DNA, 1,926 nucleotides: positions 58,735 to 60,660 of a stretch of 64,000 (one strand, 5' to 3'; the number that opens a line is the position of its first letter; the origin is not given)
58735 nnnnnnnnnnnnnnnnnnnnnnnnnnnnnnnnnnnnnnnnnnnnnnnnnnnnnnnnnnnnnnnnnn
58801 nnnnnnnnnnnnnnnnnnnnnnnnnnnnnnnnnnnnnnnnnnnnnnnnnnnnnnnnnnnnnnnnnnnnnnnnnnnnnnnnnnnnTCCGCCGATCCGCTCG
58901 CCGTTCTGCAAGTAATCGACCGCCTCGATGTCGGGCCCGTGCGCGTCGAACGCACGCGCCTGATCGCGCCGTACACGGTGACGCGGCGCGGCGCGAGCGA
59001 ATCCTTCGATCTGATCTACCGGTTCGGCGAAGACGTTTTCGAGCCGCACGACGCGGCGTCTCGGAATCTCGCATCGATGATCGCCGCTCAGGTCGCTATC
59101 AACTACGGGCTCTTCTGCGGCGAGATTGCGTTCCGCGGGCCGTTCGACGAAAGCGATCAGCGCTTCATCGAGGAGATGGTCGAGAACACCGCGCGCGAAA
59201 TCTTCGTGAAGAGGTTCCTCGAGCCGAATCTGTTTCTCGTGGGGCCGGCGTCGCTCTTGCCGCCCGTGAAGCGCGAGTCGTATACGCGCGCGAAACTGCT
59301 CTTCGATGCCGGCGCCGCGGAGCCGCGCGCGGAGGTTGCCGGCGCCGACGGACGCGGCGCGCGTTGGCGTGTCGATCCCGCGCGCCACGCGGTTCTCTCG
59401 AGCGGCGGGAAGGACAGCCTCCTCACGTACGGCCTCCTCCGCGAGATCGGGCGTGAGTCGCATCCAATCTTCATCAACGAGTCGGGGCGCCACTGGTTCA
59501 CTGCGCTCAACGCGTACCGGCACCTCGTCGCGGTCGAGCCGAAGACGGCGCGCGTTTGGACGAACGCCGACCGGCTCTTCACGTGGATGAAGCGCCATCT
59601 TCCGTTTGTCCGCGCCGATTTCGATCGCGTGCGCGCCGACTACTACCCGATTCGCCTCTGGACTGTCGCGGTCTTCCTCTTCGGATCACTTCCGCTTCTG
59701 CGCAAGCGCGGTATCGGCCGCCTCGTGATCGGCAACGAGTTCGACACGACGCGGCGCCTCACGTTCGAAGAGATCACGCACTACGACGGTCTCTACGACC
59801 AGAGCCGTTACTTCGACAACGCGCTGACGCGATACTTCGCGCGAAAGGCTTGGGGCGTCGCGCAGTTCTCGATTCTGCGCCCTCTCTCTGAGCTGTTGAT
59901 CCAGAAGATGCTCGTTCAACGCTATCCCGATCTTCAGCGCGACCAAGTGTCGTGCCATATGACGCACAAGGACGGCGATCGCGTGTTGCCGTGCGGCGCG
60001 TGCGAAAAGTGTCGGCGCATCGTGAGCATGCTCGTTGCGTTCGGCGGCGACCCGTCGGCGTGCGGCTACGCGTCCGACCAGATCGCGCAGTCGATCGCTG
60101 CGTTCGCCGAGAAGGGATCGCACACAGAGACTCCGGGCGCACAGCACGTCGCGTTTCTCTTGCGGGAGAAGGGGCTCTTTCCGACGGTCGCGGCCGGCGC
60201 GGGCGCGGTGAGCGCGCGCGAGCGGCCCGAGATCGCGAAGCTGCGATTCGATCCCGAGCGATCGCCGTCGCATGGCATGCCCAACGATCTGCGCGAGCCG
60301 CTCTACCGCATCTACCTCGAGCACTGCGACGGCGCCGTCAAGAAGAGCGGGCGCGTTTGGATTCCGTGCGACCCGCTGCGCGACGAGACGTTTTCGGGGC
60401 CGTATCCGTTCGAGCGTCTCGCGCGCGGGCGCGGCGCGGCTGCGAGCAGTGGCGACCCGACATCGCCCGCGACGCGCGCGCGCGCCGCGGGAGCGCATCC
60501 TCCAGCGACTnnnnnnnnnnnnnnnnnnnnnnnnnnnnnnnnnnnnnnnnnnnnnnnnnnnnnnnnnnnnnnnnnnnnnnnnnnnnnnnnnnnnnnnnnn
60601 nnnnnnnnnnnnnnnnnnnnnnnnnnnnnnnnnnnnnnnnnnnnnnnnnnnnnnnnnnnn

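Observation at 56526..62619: Four-gene cluster of a Thr-synthase-like PLP enzyme, DUF1611, a PP-loop/creatininase fusion and a dipeptide epimerase; candidate uncharacterised amino-acid or peptide modification pathway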

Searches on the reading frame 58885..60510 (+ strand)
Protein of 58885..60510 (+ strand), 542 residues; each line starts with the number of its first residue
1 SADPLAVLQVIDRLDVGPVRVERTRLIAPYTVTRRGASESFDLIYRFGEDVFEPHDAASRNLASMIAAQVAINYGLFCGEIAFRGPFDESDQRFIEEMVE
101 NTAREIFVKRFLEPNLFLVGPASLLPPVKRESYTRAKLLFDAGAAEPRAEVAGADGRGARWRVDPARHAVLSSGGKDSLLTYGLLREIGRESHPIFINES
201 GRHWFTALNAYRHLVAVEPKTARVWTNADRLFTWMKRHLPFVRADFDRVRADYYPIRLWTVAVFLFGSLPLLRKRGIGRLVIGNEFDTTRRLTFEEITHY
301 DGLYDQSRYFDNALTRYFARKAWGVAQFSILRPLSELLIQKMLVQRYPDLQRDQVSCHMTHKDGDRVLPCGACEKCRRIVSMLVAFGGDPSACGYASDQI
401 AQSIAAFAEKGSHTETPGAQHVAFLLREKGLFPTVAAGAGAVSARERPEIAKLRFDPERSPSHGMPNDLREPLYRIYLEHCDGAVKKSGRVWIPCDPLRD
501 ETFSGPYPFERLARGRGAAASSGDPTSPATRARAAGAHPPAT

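Call 47: search_protein_families(library=pfam, proteins=[window:58885-60510:+], max_evalue=10)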
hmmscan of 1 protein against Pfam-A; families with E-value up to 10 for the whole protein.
window:58885-60510:+ (542 aa): 0 families
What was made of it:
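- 58888..59337 (+): Gene 3, N-terminal ~150-aa domain with no close relative among known structures. No Pfam hit (call 47).
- On PP-loop ATP pyrophosphatase, QueC-like: No Pfam hit even at E 10 (call 47).
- Checked: The PP-loop was not found by Pfam (call 47).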

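Call 48: search_protein_families(library=ncbifam, proteins=[window:58885-60510:+], max_evalue=10)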
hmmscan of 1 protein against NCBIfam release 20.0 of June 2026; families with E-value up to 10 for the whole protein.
window:58885-60510:+ (542 aa): 1 family
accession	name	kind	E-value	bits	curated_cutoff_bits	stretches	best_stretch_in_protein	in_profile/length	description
NF041275.1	MurL_Xanthmoales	equivalog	7.5e-05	21.4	700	2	305-386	257-341/447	UDP-N-acetyl-alpha-D-muramoyl-L-alanyl-L-glutamate epimerase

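Call 56: search_protein_representatives(protein=window:58888-60426:+)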
Query: 513 residues. Proteins with E-value up to 0.001 (for the whole library): 459; up to 1e-10: 248; up to 1e-30: 119. The best 150 are listed.
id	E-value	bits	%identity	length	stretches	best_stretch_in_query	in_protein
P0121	1.2e-202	690.9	60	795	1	2-511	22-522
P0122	8.6e-198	674.8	61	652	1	2-513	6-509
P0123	4.5e-184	629.6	60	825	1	2-493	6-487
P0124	4.8e-166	570.1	56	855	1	7-491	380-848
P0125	3.6e-146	504.5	57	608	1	4-434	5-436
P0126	1.0e-145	503.0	51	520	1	5-497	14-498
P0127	1.2e-139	483.0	55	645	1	4-483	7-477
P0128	4.1e-130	451.5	50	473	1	4-473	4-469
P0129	5.1e-128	444.6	56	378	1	109-486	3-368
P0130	1.1e-121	423.7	47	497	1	36-496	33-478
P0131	3.9e-121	421.9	46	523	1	2-494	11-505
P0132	8.0e-118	411.0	62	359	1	7-310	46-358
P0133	9.5e-107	374.5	41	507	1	7-487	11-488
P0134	1.2e-105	370.8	52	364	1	158-495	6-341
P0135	7.4e-104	364.9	60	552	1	234-509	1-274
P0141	1.0e-94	334.8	37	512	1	10-494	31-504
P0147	8.9e-87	308.6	38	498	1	10-499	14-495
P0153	2.6e-80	287.2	35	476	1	17-495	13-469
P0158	1.6e-76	274.7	32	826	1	6-509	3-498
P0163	1.1e-72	262.0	30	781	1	9-510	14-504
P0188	2.7e-49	184.9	35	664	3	15-357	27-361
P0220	2.3e-37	145.5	28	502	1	10-498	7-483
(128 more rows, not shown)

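Call 57: search_protein_families(library=ncbifam, proteins=[P0124, P0126, P0131, P0133, P0141, P0153, P0158, P0163, P0220, P0188], max_evalue=0.001)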
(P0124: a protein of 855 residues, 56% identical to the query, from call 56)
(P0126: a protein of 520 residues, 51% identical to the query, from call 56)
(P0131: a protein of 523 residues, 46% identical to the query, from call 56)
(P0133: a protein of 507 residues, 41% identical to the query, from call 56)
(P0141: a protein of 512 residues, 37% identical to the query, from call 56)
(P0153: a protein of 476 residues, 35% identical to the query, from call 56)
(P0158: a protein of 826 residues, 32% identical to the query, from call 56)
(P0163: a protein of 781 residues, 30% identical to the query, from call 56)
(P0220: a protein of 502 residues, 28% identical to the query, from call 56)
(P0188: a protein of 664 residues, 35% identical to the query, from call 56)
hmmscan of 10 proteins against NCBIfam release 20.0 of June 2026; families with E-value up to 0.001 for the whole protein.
P0124 (855 aa): 2 families
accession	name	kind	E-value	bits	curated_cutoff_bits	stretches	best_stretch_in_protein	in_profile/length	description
NF041892.1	DgcN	equivalog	6.9e-42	143.5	480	1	73-352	49-326/326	N-acetyltransferase DgcN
NF041275.1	MurL_Xanthmoales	equivalog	0.00028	19.5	700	0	688-754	279-347/447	UDP-N-acetyl-alpha-D-muramoyl-L-alanyl-L-glutamate epimerase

P0126 (520 aa): 0 families

P0131 (523 aa): 0 families

P0133 (507 aa): 1 family
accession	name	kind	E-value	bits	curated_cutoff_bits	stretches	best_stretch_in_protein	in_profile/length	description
NF041275.1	MurL_Xanthmoales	equivalog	0.00041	19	700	1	275-377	230-335/447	UDP-N-acetyl-alpha-D-muramoyl-L-alanyl-L-glutamate epimerase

P0141 (512 aa): 0 families

P0153 (476 aa): 0 families

P0158 (826 aa): 3 families
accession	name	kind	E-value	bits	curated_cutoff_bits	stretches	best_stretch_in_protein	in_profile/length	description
TIGR03964.1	mycofact_creat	equivalog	8.7e-34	117.1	172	1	523-759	3-217/228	mycofactocin biosynthesis peptidyl-dipeptidase MftE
TIGR04448.1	creatininase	equivalog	7.1e-23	81.5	235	1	523-752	1-235/246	creatininase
NF041098.2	diketo_inos_hlase_IolN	equivalog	5.8e-15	55.2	245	1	523-763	11-266/307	3-dehydro-scyllo-inosose hydrolase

P0163 (781 aa): 3 families
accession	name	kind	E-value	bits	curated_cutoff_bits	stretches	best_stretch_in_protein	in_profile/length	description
TIGR03964.1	mycofact_creat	equivalog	1.2e-26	93.7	172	1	534-768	7-219/228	mycofactocin biosynthesis peptidyl-dipeptidase MftE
TIGR04448.1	creatininase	equivalog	1.4e-20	74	235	1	530-766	1-242/246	creatininase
NF041098.2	diketo_inos_hlase_IolN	equivalog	3.2e-11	42.9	245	1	528-771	9-267/307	3-dehydro-scyllo-inosose hydrolase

P0220 (502 aa): 0 families

P0188 (664 aa): 0 families

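Call 58: search_protein_families(library=pfam, proteins=[P0124, P0126, P0131, P0133, P0141, P0153, P0158, P0163, P0220, P0188], max_evalue=0.001)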
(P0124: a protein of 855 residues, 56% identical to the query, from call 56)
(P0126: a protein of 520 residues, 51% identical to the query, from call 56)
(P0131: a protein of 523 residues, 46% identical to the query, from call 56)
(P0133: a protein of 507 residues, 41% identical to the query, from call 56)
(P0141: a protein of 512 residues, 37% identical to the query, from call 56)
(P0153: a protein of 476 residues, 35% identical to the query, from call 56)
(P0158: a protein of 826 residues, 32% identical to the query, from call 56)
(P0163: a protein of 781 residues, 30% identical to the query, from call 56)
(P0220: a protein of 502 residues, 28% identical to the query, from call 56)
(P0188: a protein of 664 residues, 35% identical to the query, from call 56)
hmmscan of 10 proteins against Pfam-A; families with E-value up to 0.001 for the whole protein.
P0124 (855 aa): 2 families
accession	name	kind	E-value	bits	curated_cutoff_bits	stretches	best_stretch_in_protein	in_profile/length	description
PF07755.17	DUF1611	-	4.5e-61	206.2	25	1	152-349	2-201/201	Domain of unknown function (DUF1611_C) P-loop domain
PF17396.8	DUF1611_N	-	5.2e-23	81.6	22.6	1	44-143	2-94/95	Domain of unknown function (DUF1611_N) Rossmann-like domain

P0126 (520 aa): 0 families

P0131 (523 aa): 0 families

P0133 (507 aa): 0 families

P0141 (512 aa): 0 families

P0153 (476 aa): 0 families

P0158 (826 aa): 1 family
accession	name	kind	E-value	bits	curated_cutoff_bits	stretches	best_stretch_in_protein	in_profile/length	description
PF02633.19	Creatininase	-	1.7e-59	201.6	31.3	1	523-758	2-237/238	Creatinine amidohydrolase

P0163 (781 aa): 1 family
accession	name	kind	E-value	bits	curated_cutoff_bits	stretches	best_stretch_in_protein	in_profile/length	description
PF02633.19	Creatininase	-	2.3e-44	152.1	31.3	1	530-766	2-238/238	Creatinine amidohydrolase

P0220 (502 aa): 0 families

P0188 (664 aa): 0 families
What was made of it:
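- DUF1611 fused to it in P0124 (calls 57, 58).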

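Call 59: find_encoding_contigs(protein=P0141, flank=8000, max_places=3)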
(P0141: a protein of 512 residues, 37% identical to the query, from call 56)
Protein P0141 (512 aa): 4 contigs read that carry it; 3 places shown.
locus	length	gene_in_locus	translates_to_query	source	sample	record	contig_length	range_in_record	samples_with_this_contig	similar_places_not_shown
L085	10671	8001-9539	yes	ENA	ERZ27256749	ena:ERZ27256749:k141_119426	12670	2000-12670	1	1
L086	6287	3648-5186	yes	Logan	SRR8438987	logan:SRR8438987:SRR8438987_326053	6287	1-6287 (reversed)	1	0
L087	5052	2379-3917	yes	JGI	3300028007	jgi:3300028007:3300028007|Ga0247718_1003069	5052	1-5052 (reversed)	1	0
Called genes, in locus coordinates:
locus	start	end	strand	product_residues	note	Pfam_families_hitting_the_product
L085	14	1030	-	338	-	-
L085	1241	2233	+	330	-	PF00291:PALP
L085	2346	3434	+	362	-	PF17396:DUF1611_N, PF07755:DUF1611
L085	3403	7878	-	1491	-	PF13426:PAS_9, PF08447:PAS_3, PF00989:PAS, PF08448:PAS_4, PF13426:PAS_9, PF08448:PAS_4, PF08447:PAS_3, PF08448:PAS_4, +6 more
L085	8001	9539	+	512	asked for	-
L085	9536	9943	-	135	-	-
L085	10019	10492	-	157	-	PF13527:Acetyltransf_9 (faint), PF00583:Acetyltransf_1, PF13673:Acetyltransf_10, PF13508:Acetyltransf_7, PF08445:FR47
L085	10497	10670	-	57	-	?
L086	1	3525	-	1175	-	?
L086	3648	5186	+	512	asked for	-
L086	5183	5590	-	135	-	-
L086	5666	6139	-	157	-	PF13527:Acetyltransf_9 (faint), PF00583:Acetyltransf_1, PF13673:Acetyltransf_10, PF13508:Acetyltransf_7, PF08445:FR47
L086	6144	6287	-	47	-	?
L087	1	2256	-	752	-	?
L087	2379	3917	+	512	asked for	-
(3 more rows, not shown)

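Call 60: find_encoding_contigs(protein=P0163, flank=8000, max_places=3)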
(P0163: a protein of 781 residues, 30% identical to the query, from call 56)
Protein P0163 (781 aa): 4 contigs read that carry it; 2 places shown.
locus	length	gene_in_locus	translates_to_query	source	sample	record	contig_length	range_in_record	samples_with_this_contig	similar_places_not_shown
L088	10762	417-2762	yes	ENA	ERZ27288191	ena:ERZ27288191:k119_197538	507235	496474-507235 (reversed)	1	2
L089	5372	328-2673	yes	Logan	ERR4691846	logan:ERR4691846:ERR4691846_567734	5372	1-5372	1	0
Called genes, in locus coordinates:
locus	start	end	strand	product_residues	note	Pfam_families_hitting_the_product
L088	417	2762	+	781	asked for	PF02633:Creatininase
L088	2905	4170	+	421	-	-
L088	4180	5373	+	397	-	PF01933:CofD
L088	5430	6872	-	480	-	PF05221:AdoHcyase, PF00670:AdoHcyase_NAD, PF02826:2-Hacid_dh_C, PF07991:KARI_N (weak)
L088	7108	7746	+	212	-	-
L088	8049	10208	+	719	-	PF00078:RVT_1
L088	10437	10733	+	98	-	-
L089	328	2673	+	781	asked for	PF02633:Creatininase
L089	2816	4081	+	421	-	-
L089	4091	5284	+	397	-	PF01933:CofD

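Call 61: find_encoding_contigs(protein=P0158, flank=8000, max_places=3)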
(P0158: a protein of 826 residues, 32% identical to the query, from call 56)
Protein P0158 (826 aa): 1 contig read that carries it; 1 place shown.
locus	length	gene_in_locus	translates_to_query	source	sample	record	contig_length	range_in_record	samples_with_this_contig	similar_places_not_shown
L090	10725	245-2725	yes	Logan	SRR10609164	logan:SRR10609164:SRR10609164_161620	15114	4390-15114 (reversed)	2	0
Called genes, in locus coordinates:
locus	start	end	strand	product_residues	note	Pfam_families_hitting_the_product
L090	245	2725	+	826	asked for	PF02633:Creatininase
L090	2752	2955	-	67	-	-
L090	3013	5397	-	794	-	PF00512:HisKA, PF02518:HATPase_c, PF00072:Response_reg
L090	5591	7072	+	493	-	PF04932:Wzy_C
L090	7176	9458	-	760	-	PF00027:cNMP_binding, PF00437:T2SSE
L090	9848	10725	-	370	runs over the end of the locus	-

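Call 62: find_encoding_contigs(protein=P0153, flank=8000, max_places=3)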
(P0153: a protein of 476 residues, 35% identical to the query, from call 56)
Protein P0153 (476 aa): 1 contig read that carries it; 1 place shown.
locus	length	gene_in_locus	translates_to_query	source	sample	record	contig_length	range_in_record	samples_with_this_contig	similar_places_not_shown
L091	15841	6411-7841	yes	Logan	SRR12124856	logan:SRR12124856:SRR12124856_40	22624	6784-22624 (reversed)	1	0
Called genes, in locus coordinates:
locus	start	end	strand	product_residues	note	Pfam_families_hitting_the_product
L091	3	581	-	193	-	?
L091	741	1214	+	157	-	PF01978:TrmB, PF13404:HTH_AsnC-type, PF13412:HTH_24, PF01037:AsnC_trans_reg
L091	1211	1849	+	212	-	PF00702:Hydrolase, PF12710:HAD, PF13419:HAD_2, PF08282:Hydrolase_3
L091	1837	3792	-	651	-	PF03453:MoeA_N, PF00994:MoCF_biosynth, PF03454:MoeA_C, PF12727:PBP_like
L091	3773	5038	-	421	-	PF03453:MoeA_N, PF00994:MoCF_biosynth, PF03454:MoeA_C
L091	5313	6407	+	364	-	PF17396:DUF1611_N, PF07755:DUF1611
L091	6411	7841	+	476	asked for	-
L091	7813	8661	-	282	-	PF00892:EamA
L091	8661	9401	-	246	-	PF00398:RrnaAD, PF02353:CMAS (weak), PF13649:Methyltransf_25 (weak)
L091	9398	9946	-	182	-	PF04919:DUF655, PF14579:HHH_6 (weak)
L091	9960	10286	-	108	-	PF03874:RNA_pol_Rpb4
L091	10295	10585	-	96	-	PF01157:Ribosomal_L21e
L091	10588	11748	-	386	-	PF22023:Pus10_THUMP_arc, PF21238:Pus10_C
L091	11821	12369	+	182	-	-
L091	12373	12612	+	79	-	PF26485:DUF8156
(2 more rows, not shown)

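Call 63: find_encoding_contigs(protein=P0220, flank=8000, max_places=3)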
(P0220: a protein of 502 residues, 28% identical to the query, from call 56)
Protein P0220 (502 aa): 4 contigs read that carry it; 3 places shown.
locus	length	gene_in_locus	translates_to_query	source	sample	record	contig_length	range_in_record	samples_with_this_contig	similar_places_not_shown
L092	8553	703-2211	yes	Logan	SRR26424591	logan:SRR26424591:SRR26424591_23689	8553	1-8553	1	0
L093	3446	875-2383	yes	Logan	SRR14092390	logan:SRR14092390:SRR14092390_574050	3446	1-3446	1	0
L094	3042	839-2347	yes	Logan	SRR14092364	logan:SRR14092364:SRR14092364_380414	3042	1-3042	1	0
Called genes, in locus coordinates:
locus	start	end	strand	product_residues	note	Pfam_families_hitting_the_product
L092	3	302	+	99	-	?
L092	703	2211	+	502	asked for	-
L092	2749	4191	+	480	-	PF00691:OmpA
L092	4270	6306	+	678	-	PF01627:Hpt, PF02895:H-kinase_dim, PF02518:HATPase_c, PF01584:CheW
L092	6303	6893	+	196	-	PF01584:CheW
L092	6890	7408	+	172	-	PF01584:CheW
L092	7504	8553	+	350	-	?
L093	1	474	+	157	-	?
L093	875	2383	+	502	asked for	-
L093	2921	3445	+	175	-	?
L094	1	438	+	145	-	?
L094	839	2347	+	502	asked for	-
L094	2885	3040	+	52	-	?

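Call 71: find_encoding_contigs(protein=P0133, flank=8000, max_places=3)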
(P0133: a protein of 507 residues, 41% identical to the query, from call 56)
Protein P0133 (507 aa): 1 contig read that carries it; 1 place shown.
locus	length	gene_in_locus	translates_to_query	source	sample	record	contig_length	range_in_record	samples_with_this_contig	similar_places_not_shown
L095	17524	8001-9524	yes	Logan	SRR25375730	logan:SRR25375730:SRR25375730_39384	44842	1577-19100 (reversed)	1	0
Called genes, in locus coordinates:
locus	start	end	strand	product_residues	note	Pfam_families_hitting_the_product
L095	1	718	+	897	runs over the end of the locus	-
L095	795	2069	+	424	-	PF04286:DUF445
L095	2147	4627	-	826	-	PF01427:Peptidase_M15, PF00144:Beta-lactamase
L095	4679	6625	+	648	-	PF00850:Hist_deacetyl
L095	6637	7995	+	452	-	-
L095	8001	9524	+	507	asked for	-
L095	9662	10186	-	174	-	PF00583:Acetyltransf_1, PF13673:Acetyltransf_10, PF13508:Acetyltransf_7, PF08445:FR47 (weak)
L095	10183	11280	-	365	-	PF17396:DUF1611_N, PF07755:DUF1611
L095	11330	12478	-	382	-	PF00291:PALP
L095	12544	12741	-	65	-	-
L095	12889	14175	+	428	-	-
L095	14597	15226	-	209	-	-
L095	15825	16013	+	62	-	-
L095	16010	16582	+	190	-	PF08843:AbiEii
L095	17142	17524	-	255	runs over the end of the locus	PF13412:HTH_24 (weak), PF01978:TrmB (weak), PF09339:HTH_IclR (weak)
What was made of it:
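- PALP plus DUF1611 nearby in L085 and L095 (calls 59, 71).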

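Call 72: find_encoding_contigs(protein=P0147, flank=8000, max_places=3)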
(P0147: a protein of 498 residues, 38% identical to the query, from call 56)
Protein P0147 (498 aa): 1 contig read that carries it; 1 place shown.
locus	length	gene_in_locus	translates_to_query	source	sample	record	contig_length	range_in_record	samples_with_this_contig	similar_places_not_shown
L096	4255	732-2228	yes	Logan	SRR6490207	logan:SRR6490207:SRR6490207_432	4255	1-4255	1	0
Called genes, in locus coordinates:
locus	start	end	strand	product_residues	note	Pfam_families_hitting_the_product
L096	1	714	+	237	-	?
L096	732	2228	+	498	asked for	-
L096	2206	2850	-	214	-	-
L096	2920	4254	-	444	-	?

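Call 83: search_protein_families(library=pfam, proteins=[L095:6637-7995:+, L088:2905-4170:+, L085:9536-9943:-, L095:4679-6625:+, L096:2206-2850:-, L096:2920-4254:-, L096:1-714:+], max_evalue=0.1)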
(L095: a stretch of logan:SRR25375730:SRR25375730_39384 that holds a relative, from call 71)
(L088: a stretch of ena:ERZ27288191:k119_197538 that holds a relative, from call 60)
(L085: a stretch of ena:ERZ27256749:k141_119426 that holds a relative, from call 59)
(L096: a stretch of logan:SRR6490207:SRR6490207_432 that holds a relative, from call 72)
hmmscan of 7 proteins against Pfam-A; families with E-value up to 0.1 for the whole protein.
L095:6637-7995:+ (452 aa): 0 families

L088:2905-4170:+ (421 aa): 1 family
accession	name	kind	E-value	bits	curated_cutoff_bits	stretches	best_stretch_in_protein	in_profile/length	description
PF13205.12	Big_5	-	0.00015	22.9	23.6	1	37-113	8-82/105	Bacterial Ig-like domain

L085:9536-9943:- (135 aa): 1 family
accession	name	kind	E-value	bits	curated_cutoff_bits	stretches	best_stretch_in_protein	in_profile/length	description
PF11964.13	SpoIIAA-like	-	6.8e-05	24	25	1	26-121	8-105/106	SpoIIAA-like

L095:4679-6625:+ (648 aa): 3 families
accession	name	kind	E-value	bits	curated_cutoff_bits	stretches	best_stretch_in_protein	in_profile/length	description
PF00850.24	Hist_deacetyl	-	4.3e-76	256.5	27.9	1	268-573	2-297/298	Histone deacetylase domain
PF00583.31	Acetyltransf_1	-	0.0007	20.3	20.7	1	20-128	2-105/116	Acetyltransferase (GNAT) family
PF13508.13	Acetyltransf_7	-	0.024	15.5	27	1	57-150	5-80/84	Acetyltransferase (GNAT) domain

L096:2206-2850:- (214 aa): 1 family
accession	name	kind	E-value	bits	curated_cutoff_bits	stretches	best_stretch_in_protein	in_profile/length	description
PF01963.22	TraB_PrgY_gumN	-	0.00048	20.5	26.8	1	163-206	206-249/263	TraB/PrgY/gumN family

L096:2920-4254:- (444 aa): 4 families
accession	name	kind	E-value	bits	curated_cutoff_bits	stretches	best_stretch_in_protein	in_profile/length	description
PF00041.27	fn3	-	1e-14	54.9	25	2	261-339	9-82/84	Fibronectin type III domain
PF13688.12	Reprolysin_5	-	0.0038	17.9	27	1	101-176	77-160/196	Metallo-peptidase family M12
PF13582.12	Reprolysin_3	-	0.0056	17.6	22.4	1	120-171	71-120/123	Metallo-peptidase family M12B Reprolysin-like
PF13583.11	Reprolysin_4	-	0.0079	16.3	22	1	120-180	100-158/203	Metallo-peptidase family M12B Reprolysin-like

L096:1-714:+ (237 aa): 3 families
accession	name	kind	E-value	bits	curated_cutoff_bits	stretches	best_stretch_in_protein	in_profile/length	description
PF07755.17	DUF1611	-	6.6e-53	179.6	25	1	1-171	28-200/201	Domain of unknown function (DUF1611_C) P-loop domain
PF00684.25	DnaJ_CXXCXGXG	-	0.00014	22.5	32.7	1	192-233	13-53/65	DnaJ central domain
PF15777.11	Anti-TRAP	-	0.08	13.4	32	0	196-232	12-41/59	Tryptophan RNA-binding attenuator protein inhibitory protein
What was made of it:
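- DUF1611 directly upstream in an archaeal contig (call 62) and in L096 (calls 72, 83).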

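Call 97: find_homologous_proteins(query=P0220, max_evalue=0.001)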
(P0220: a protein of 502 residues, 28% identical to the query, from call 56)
Query P0220 (502 aa): 5 proteins with E <= 0.001 among 8000 candidates.
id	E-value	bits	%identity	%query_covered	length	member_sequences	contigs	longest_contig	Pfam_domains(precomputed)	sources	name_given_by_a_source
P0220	0.0e+0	1128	100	100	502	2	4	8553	-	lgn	-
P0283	0.0e+0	1038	90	100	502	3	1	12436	-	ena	-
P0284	6.4e-272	921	81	100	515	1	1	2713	-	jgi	jgi:hypothetical protein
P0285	1.8e-256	870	76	100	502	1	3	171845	-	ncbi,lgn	ncbi:MAG: hypothetical protein U0610_12575 [bacterium]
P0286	6.5e-253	858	75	100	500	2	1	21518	-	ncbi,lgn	-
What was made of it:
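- Tried and rejected: A homology search from the most distant stand-alone member, P0220, found only close relatives, so it could not bridge to MurL (call 97).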

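Call 98: find_encoding_contigs(protein=P0131, flank=8000, max_places=3)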
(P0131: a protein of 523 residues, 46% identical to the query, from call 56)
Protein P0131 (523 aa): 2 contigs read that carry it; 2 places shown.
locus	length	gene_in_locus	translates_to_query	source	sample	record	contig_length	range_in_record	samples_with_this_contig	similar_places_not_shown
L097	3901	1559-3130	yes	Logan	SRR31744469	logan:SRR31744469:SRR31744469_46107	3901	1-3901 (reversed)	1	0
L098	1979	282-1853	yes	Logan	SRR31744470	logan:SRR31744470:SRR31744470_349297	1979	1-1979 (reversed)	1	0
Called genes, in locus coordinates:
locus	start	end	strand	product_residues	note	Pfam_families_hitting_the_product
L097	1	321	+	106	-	?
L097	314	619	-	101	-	-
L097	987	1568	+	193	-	PF05618:RimB-like (weak)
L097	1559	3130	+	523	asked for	-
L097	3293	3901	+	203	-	?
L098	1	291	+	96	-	?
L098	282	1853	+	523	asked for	-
